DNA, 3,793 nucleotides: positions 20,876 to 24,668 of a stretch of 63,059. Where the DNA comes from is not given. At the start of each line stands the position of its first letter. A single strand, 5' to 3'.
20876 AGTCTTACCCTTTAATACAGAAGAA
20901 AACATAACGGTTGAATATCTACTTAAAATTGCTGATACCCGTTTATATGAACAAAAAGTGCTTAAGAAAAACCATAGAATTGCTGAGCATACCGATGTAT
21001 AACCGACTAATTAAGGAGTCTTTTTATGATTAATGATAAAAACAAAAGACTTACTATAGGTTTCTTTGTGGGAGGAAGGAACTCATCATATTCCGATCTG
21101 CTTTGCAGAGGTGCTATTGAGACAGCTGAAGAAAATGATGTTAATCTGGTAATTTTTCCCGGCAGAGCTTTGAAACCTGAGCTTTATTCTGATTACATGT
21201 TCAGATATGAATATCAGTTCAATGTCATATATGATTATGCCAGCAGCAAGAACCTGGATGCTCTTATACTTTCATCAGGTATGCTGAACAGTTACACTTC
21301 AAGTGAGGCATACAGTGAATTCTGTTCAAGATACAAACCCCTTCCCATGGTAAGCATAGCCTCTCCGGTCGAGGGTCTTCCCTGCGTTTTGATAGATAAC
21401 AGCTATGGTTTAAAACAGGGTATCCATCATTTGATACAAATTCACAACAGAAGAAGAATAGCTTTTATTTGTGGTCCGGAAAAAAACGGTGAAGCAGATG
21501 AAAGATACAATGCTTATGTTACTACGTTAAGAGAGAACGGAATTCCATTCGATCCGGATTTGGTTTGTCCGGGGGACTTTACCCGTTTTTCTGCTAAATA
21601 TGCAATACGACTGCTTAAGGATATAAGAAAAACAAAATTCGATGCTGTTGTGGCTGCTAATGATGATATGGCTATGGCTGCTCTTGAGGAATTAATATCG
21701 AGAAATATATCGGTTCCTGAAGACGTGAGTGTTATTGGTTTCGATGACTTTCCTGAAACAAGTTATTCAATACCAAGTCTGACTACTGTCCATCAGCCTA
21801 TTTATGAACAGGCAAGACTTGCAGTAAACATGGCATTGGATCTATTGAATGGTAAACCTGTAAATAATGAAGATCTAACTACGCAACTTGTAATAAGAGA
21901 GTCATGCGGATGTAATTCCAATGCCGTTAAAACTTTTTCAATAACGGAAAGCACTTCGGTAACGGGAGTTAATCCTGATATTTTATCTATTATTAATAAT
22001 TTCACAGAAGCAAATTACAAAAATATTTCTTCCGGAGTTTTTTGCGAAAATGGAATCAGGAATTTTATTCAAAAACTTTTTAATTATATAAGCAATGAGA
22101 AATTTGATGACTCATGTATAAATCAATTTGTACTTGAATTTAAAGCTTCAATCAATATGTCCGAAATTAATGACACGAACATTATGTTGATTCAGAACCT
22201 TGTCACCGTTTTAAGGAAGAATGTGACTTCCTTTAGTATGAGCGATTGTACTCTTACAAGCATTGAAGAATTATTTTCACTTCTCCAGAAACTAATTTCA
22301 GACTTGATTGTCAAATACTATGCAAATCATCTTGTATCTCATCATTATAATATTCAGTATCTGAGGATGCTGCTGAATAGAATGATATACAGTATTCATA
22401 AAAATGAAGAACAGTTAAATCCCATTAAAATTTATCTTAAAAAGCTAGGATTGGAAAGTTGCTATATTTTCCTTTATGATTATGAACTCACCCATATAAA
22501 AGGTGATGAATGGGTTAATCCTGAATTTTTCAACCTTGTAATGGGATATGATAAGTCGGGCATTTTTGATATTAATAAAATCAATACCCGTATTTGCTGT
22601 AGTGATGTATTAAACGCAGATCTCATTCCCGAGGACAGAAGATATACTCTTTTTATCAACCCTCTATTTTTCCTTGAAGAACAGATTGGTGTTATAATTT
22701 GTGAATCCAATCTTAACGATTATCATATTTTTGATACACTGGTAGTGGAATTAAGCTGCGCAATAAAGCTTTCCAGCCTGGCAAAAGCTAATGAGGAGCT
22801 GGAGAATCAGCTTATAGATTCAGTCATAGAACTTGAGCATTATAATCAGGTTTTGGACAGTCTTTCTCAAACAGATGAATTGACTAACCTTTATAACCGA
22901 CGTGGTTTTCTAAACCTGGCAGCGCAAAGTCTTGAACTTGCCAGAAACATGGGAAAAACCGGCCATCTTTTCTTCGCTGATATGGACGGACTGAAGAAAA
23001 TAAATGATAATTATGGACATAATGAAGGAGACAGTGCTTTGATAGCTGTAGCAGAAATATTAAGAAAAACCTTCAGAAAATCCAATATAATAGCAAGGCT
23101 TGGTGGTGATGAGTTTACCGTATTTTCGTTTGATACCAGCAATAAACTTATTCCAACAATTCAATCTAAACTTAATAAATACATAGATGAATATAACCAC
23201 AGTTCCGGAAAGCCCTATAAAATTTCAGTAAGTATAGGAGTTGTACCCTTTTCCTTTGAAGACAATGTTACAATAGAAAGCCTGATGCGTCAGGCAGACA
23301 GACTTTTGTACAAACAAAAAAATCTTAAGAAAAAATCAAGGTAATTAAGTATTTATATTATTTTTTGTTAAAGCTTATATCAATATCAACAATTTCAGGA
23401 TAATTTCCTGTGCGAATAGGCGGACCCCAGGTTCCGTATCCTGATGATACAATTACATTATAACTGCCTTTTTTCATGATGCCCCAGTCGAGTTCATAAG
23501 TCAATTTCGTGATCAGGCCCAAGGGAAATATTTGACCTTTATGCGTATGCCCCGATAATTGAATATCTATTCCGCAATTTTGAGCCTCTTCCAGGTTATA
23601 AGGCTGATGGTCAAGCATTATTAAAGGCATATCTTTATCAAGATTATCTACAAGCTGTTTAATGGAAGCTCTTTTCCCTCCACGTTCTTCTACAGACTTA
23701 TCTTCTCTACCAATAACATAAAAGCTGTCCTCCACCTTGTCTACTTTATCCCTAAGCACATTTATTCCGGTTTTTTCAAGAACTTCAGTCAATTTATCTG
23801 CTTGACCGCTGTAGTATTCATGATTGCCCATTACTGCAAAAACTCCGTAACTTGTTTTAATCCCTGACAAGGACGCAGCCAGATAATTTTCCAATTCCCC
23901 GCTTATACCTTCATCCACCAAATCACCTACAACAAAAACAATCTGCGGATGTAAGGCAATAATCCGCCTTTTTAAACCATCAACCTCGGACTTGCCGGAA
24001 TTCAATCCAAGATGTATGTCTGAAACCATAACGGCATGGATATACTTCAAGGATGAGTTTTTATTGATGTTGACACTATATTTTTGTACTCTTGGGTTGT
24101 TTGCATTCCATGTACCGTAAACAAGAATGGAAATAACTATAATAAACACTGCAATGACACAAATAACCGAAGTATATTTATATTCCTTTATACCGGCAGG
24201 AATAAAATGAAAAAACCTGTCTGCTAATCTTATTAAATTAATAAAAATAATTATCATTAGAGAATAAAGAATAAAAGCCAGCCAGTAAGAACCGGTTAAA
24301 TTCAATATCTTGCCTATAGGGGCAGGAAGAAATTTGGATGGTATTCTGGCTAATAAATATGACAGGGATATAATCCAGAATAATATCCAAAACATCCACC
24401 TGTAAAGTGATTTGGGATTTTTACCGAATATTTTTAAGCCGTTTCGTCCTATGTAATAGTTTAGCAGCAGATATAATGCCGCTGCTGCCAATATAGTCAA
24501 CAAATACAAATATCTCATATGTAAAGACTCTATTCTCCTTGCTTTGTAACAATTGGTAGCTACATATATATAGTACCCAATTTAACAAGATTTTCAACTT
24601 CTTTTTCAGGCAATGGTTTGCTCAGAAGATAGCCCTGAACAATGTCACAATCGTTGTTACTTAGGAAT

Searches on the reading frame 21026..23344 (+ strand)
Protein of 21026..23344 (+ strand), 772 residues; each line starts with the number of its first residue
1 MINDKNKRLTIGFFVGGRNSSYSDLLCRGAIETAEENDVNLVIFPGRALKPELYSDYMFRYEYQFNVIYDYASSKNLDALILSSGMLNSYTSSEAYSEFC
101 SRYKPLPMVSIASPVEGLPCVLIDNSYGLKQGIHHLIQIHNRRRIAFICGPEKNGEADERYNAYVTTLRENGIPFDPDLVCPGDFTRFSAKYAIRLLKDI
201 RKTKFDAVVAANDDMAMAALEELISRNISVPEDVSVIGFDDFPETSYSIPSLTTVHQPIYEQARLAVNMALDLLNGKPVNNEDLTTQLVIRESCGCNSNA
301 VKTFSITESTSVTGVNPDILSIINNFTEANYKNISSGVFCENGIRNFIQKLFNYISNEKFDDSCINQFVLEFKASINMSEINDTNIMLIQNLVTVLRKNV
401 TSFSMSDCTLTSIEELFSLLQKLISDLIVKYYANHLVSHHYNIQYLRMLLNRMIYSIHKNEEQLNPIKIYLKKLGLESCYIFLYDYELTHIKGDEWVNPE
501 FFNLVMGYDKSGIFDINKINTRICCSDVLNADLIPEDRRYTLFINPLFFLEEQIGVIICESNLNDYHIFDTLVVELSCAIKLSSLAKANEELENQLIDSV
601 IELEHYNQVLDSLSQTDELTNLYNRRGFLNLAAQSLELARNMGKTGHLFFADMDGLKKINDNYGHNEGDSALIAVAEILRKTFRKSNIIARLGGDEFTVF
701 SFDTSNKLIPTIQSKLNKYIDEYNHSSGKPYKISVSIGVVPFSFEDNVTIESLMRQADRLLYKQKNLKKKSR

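Call 52: search_protein_families(library=pfam, proteins=[window:21026-23344:+], max_evalue=0.0001)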
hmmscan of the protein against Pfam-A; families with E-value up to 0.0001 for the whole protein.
window:21026-23344:+ (772 aa): 4 families
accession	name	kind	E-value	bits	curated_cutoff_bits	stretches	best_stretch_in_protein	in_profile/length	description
PF00990.26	GGDEF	-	1.7e-36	125.9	23.8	1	615-769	2-159/161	Diguanylate cyclase, GGDEF domain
PF13377.12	Peripla_BP_3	-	1.6e-33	116.6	26.5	1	142-294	9-167/167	Periplasmic binding protein-like domain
PF00532.27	Peripla_BP_1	-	1.5e-10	41.4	22.2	1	110-255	88-241/281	Periplasmic binding proteins and sugar binding domain of LacI family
PF13407.12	Peripla_BP_4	-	9.9e-09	35.6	35.1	1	143-277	122-257/258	Periplasmic binding protein domain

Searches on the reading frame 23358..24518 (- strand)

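Call 52: search_protein_families(library=pfam, proteins=[window:23358-24518:-], max_evalue=0.0001)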
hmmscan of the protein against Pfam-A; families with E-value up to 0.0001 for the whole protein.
window:23358-24518:- (386 aa): 1 family
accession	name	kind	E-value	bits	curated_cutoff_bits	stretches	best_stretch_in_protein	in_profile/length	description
PF00149.33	Metallophos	-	3.2e-12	47.7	21.5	1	163-327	4-190/191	Calcineurin-like phosphoesterase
